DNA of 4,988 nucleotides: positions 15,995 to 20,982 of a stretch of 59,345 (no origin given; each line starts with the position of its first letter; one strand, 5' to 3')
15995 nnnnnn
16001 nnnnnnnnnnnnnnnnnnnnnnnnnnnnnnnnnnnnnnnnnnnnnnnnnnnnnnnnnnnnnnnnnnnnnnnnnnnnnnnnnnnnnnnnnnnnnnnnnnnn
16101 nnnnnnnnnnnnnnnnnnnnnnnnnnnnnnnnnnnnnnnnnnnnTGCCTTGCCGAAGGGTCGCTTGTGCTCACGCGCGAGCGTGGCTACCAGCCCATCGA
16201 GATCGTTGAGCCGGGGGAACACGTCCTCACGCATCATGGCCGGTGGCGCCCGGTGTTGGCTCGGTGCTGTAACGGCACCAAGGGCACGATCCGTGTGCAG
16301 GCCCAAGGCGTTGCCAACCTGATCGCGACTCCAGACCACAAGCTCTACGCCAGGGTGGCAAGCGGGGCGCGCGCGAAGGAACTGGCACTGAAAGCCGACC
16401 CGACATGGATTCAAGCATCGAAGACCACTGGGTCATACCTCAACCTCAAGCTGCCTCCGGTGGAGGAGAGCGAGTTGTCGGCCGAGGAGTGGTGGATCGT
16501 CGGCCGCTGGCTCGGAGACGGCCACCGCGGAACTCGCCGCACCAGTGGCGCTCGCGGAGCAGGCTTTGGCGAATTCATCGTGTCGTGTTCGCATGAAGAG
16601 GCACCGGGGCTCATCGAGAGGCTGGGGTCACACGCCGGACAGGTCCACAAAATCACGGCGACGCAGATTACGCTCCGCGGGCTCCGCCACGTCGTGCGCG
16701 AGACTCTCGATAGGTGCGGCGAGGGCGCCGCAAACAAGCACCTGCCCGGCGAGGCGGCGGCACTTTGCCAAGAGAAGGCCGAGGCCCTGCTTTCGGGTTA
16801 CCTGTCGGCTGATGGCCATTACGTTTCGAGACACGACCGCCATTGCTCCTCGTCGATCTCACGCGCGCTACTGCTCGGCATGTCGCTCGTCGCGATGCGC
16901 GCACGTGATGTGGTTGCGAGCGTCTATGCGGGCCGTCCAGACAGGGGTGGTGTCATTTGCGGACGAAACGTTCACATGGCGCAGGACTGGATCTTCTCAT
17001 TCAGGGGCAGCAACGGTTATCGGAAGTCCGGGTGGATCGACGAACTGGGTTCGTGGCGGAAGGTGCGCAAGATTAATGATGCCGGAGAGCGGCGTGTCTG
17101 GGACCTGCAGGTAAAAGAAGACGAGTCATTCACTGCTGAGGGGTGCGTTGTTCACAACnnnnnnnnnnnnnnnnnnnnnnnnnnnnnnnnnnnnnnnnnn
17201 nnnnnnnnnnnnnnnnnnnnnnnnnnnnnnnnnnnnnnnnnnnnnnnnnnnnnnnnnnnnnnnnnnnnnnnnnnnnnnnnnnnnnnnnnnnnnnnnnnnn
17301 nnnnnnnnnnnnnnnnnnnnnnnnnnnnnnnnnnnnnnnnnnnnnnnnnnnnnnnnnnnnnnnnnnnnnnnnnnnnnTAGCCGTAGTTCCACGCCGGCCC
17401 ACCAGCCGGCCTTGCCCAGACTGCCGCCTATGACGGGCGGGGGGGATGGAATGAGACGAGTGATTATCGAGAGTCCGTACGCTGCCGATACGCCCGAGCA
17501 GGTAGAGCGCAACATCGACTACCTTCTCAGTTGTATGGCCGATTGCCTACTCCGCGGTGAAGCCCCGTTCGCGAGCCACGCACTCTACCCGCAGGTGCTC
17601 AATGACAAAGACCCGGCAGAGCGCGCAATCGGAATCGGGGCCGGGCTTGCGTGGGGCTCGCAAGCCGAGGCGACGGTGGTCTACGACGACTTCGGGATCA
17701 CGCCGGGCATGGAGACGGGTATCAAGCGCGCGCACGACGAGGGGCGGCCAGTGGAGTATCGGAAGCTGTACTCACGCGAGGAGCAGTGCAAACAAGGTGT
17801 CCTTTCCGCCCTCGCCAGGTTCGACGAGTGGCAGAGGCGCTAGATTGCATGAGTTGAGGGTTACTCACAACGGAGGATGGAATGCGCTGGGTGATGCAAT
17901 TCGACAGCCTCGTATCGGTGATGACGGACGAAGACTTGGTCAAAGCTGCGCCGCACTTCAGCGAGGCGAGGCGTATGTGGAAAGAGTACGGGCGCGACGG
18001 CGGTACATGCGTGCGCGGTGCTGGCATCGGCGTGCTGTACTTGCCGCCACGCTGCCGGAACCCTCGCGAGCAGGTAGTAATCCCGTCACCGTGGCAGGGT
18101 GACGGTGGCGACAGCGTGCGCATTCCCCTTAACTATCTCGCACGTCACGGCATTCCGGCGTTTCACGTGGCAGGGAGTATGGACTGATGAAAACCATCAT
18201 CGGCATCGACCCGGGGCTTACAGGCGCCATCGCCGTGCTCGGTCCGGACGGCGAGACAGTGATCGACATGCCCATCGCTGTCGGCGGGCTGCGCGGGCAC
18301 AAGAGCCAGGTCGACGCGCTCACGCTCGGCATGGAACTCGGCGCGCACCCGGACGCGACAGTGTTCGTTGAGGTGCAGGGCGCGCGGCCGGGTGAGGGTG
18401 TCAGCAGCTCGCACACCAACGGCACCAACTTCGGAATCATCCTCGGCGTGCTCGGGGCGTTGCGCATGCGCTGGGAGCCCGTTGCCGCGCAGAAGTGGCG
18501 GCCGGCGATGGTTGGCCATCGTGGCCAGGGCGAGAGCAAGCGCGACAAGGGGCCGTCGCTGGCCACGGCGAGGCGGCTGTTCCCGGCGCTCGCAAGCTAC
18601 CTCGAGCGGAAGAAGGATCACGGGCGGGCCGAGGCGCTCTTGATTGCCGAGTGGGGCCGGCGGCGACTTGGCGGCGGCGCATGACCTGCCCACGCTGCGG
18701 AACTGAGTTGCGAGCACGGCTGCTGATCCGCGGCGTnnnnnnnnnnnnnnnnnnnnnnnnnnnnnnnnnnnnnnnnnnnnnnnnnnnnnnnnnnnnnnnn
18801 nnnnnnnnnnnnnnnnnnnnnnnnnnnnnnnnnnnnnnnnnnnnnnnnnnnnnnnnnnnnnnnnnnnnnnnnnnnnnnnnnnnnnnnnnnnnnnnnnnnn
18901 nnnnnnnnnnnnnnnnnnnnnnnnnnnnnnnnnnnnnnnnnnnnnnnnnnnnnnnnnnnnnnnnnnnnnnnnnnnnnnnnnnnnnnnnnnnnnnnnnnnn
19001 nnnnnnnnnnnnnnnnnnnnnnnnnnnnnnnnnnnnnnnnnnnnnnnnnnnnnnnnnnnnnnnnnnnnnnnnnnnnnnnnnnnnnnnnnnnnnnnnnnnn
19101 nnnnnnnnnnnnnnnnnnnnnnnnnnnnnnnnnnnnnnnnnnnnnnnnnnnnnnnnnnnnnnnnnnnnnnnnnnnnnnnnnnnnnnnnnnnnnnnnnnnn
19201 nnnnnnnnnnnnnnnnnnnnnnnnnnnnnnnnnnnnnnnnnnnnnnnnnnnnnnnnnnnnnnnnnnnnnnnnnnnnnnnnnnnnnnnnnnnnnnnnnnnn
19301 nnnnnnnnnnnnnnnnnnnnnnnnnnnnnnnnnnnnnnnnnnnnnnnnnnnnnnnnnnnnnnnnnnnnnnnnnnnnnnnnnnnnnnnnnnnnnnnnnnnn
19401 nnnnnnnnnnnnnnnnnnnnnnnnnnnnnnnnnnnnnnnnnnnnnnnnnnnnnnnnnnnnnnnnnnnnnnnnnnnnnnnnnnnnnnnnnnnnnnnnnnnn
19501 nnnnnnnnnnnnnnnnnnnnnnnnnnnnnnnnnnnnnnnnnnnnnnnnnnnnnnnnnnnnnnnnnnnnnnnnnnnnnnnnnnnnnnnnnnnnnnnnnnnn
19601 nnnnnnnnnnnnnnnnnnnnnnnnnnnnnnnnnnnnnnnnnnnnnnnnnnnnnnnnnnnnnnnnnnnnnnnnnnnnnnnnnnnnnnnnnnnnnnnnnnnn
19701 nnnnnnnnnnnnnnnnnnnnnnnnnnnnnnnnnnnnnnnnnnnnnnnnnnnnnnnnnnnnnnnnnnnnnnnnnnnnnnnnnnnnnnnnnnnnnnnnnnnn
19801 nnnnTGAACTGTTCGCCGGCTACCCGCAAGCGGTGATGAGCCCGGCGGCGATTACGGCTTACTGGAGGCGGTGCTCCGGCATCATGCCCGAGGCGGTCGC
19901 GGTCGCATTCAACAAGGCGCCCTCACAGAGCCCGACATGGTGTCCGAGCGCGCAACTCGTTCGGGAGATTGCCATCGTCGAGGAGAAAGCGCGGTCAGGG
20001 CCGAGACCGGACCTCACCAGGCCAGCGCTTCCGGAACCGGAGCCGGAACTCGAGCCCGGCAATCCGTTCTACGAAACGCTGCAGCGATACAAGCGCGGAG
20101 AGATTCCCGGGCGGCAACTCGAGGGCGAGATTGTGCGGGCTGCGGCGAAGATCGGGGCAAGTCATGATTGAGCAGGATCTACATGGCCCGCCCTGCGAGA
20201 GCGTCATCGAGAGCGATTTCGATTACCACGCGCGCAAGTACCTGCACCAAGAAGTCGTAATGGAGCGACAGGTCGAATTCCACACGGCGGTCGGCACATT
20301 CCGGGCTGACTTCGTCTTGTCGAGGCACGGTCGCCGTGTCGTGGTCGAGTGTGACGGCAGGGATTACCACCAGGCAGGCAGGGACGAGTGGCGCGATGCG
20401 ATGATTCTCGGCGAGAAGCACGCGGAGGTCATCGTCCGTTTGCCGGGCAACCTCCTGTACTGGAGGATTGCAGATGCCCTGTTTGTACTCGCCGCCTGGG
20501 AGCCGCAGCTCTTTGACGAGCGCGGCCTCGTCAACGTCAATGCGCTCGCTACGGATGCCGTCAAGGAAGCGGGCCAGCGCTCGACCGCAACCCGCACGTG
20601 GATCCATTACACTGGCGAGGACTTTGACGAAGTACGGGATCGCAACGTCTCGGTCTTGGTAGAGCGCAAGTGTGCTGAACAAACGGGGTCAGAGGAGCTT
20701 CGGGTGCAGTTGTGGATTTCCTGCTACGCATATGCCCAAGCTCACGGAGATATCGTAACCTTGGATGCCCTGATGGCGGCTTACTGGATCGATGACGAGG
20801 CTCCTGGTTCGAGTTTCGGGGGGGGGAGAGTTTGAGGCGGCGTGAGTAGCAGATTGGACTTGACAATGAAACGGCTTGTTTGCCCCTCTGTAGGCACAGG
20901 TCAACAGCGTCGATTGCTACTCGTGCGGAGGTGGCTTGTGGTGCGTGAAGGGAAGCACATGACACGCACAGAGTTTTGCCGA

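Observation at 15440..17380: Intein with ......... endonuclease splitting a phage DNA methyltransferase just before motif I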

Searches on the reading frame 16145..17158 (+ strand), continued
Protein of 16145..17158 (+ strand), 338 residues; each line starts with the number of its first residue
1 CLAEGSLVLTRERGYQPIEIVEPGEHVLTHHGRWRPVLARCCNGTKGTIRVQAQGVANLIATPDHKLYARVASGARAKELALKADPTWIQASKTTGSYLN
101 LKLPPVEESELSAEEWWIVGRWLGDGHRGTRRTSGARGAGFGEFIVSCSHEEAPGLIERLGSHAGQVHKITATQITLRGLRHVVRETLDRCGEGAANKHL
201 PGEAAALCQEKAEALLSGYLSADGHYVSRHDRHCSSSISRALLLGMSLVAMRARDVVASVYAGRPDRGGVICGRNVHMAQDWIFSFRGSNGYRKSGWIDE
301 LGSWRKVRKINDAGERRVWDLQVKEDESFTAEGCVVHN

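Call 59: search_protein_families(library=pfam, proteins=[P0002, P0154, P0174, P0021, P0172, P0175, P0181, P0187, P0235, P0218], max_evalue=0.0001)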
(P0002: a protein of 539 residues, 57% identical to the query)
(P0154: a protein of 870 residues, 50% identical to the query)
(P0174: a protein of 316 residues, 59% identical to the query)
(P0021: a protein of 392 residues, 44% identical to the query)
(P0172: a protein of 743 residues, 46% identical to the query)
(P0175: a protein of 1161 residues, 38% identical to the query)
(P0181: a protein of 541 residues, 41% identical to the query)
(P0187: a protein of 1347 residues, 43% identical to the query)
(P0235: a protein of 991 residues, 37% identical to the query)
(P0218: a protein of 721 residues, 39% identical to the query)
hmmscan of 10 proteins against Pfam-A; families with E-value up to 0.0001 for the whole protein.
P0002 (539 aa): 5 families
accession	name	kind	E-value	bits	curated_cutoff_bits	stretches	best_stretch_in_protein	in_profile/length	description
PF12696.13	TraG-D_C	-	1.4e-13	51.3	22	1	373-443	17-86/126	TraM recognition site of TraD and TraG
PF13403.11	Hint_2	-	8e-09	36.5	28.4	1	32-102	2-88/147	Hint domain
PF14890.11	Intein_splicing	-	9.8e-08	32.4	35.8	1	74-369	45-155/155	Intein splicing domain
PF10412.15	TrwB_AAD_bind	-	3e-07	30.1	20.5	1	374-440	262-327/387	Type IV secretion-system coupling protein DNA-binding domain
PF02534.20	T4SS-DNA_transf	-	4.3e-06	26.3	20.1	1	381-439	327-385/468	Type IV secretory system Conjugative DNA transfer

P0154 (870 aa): 2 families
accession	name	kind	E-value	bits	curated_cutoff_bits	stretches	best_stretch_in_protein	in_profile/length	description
PF02534.20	T4SS-DNA_transf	-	8.2e-10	38.5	20.1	0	102-159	44-102/468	Type IV secretory system Conjugative DNA transfer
PF13403.11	Hint_2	-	1.9e-06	28.8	28.4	1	386-424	2-40/147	Hint domain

P0174 (316 aa): 1 family
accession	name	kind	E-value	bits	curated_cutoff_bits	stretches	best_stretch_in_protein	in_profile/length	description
PF13403.11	Hint_2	-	2.5e-08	34.8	28.4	1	52-90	1-39/147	Hint domain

P0021 (392 aa): 1 family
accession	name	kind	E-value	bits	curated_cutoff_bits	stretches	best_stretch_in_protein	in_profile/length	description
PF13403.11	Hint_2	-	8.7e-07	29.9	28.4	1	39-77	1-39/147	Hint domain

P0172 (743 aa): 2 families
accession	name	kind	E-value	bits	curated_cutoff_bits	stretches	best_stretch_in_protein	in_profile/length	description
PF13403.11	Hint_2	-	4.4e-06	27.6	28.4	1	51-123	1-73/147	Hint domain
PF14890.11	Intein_splicing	-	7.2e-05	23.1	35.8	0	315-393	114-155/155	Intein splicing domain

P0175 (1161 aa): 3 families
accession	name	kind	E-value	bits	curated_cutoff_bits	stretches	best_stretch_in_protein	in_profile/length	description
PF14890.11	Intein_splicing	-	7.9e-13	48.9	35.8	1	473-787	38-155/155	Intein splicing domain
PF13403.11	Hint_2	-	1e-10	42.6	28.4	0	438-525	2-86/147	Hint domain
PF14528.11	LAGLIDADG_3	-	1.9e-07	31.7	22.5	0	636-706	4-62/82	LAGLIDADG-like domain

P0181 (541 aa): 2 families
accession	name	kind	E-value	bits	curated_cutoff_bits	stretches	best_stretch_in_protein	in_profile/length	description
PF00145.23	DNA_methylase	-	2.5e-24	86.7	22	1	416-517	71-168/324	C-5 cytosine-specific DNA methylase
PF13403.11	Hint_2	-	1.7e-07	32.1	28.4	1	83-125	1-43/147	Hint domain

P0187 (1347 aa): 6 families
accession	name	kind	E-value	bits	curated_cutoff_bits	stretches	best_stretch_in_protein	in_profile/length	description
PF14890.11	Intein_splicing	-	1.5e-21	77.2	35.8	2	133-510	3-155/155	Intein splicing domain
PF14528.11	LAGLIDADG_3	-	1.2e-15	57.9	22.5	1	328-400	3-77/82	LAGLIDADG-like domain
PF05876.18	GpA_ATPase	-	1.5e-14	54.7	25.6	1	976-1047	154-232/247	Phage terminase large subunit gpA, ATPase domain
PF13403.11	Hint_2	-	1.6e-07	32.3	28.4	1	575-616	2-43/147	Hint domain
PF07591.16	PT-HINT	-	1.7e-06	28.8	27.7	0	132-210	3-86/137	Pretoxin HINT domain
PF05203.21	Hom_end_hint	-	2.9e-05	24.6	32.1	0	124-176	1-49/228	Hom_end-associated Hint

P0235 (991 aa): 2 families
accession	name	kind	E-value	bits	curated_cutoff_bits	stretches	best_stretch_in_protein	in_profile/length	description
PF05876.18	GpA_ATPase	-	6.8e-21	75.5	25.6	2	64-186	14-140/247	Phage terminase large subunit gpA, ATPase domain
PF13403.11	Hint_2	-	4.4e-09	37.3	28.4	1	186-229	2-45/147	Hint domain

P0218 (721 aa): 2 families
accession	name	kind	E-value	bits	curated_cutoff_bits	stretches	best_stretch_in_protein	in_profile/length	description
PF13403.11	Hint_2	-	4.7e-08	34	28.4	1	212-253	2-43/147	Hint domain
PF14890.11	Intein_splicing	-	5.3e-05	23.5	35.8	0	247-554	38-155/155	Intein splicing domain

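Call 64: find_related_loci(query=A1, collection=genome_contigs, flank=2500)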
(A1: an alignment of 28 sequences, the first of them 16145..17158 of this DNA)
Query A1 (338 aa) in genome_contigs; peptide patterns used: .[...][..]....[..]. (x = any residue, [..] = any of these).
46 stretches matched a pattern; 18 encode a relative of the query (tblastn E <= 1e-3); 18 distinct loci.
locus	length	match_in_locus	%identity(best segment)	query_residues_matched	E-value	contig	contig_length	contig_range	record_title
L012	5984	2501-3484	47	1-338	8e-102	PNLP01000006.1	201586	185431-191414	MAG: Planctomycetaceae bacterium isolate DS2.012 DS2_1000028_201586, whole genome shotgun sequence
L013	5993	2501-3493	49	1-338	3e-94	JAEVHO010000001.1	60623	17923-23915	Micromonospora sp. ATA32 contig_001, whole genome shotgun sequence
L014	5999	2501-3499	48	1-338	2e-93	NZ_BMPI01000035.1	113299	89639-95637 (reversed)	Dactylosporangium sucinum strain JCM 19831 sequence035, whole genome shotgun sequence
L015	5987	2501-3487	47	1-338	4e-92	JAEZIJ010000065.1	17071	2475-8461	MAG: Acidobacteria bacterium isolate OH_CDB_181 k127_1489050, whole genome shotgun sequence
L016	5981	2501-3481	46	1-338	2e-90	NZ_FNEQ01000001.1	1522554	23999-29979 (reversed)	Duganella sp. OV510, whole genome shotgun sequence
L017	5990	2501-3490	47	1-338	2e-89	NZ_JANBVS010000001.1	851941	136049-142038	Bradyrhizobium sp. SRS-191 SRS191_Assembly_contig_1, whole genome shotgun sequence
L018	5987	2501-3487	47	1-338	7e-89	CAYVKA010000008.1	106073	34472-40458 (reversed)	MAG TPA_asm: uncultured Nevskia sp. isolate SRP272529_co2_286 genome assembly, contig: NODE_189_length_106073_cov_11.108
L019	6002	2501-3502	46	1-338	5e-88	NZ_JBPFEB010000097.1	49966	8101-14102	MAG: Methylocystis sp. isolate Soil2ABin7 k141_485842, whole genome shotgun sequence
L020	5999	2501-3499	46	1-338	7e-88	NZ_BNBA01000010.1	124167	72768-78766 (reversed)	[Pseudomonas] boreopolis strain JCM 13306 sequence10, whole genome shotgun sequence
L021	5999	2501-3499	48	1-338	3e-87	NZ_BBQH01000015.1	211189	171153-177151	Rhizomonospora bruguierae strain NBRC 107566, whole genome shotgun sequence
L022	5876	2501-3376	47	1-302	2e-77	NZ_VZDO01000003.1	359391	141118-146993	Aureimonas leprariae strain YIM 132180 Scaffold3_1, whole genome shotgun sequence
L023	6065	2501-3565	32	1-338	4e-33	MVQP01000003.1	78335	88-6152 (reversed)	MAG: Syntrophorhabdus sp. PtaB.Bin047 A4E60_contig000003, whole genome shotgun sequence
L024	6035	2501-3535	31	1-338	1e-31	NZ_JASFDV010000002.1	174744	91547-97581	Nocardiopsis sp. CC223A accn-2013.16.con.0002, whole genome shotgun sequence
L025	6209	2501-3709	28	1-338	2e-30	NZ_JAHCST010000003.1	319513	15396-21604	Acrocarpospora catenulata strain H8750 NODE_3, whole genome shotgun sequence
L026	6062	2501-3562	28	1-338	2e-29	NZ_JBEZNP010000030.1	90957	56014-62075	Streptomyces sp. NPDC047985 NPDC047985_65_E10.ctg-0030, whole genome shotgun sequence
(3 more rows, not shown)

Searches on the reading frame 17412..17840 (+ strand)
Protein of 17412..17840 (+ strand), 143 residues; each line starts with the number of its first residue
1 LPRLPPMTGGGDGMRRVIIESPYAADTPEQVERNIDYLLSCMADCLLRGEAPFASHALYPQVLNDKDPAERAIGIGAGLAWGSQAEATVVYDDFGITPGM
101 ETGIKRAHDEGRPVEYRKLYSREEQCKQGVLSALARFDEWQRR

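Call 25: search_protein_families(library=phrogs, proteins=[window:17412-17840:+], max_evalue=0.00001)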
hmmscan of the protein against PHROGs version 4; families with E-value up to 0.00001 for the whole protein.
window:17412-17840:+ (143 aa): 2 families
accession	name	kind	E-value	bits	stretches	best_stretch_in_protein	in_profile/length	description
phrog_24212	-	unknown function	1.6e-26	94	1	15-119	95-201/204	-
phrog_355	-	DNA, RNA and nucleotide metabolism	1.9e-21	77.6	1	13-129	73-184/249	nucleoside 2-deoxyribosyltransferase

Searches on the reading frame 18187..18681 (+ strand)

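Call 25: search_protein_families(library=phrogs, proteins=[window:18187-18681:+], max_evalue=0.00001)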
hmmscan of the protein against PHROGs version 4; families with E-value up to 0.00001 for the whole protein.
window:18187-18681:+ (165 aa): 1 family
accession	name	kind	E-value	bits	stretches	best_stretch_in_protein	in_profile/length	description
phrog_1770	-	DNA, RNA and nucleotide metabolism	4.3e-24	86.3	1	1-161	3-151/158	Holliday junction resolvase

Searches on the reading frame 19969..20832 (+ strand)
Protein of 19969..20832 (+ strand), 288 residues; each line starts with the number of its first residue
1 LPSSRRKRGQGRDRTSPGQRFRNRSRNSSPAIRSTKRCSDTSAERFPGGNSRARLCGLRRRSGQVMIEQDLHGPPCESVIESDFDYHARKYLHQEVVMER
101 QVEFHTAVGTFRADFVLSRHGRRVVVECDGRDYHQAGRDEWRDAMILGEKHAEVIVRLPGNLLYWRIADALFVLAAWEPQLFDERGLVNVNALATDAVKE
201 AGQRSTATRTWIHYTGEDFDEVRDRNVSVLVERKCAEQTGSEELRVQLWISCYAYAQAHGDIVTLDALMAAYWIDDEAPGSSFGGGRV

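Call 46: search_protein_families(library=pfam, proteins=[window:19969-20832:+], max_evalue=0.001)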
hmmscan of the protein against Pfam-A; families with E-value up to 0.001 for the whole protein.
window:19969-20832:+ (288 aa): 1 family
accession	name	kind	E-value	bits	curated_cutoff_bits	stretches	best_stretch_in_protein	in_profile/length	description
PF18741.7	MTES_1575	-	0.00072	20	38.2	0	101-142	15-58/96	REase_MTES_1575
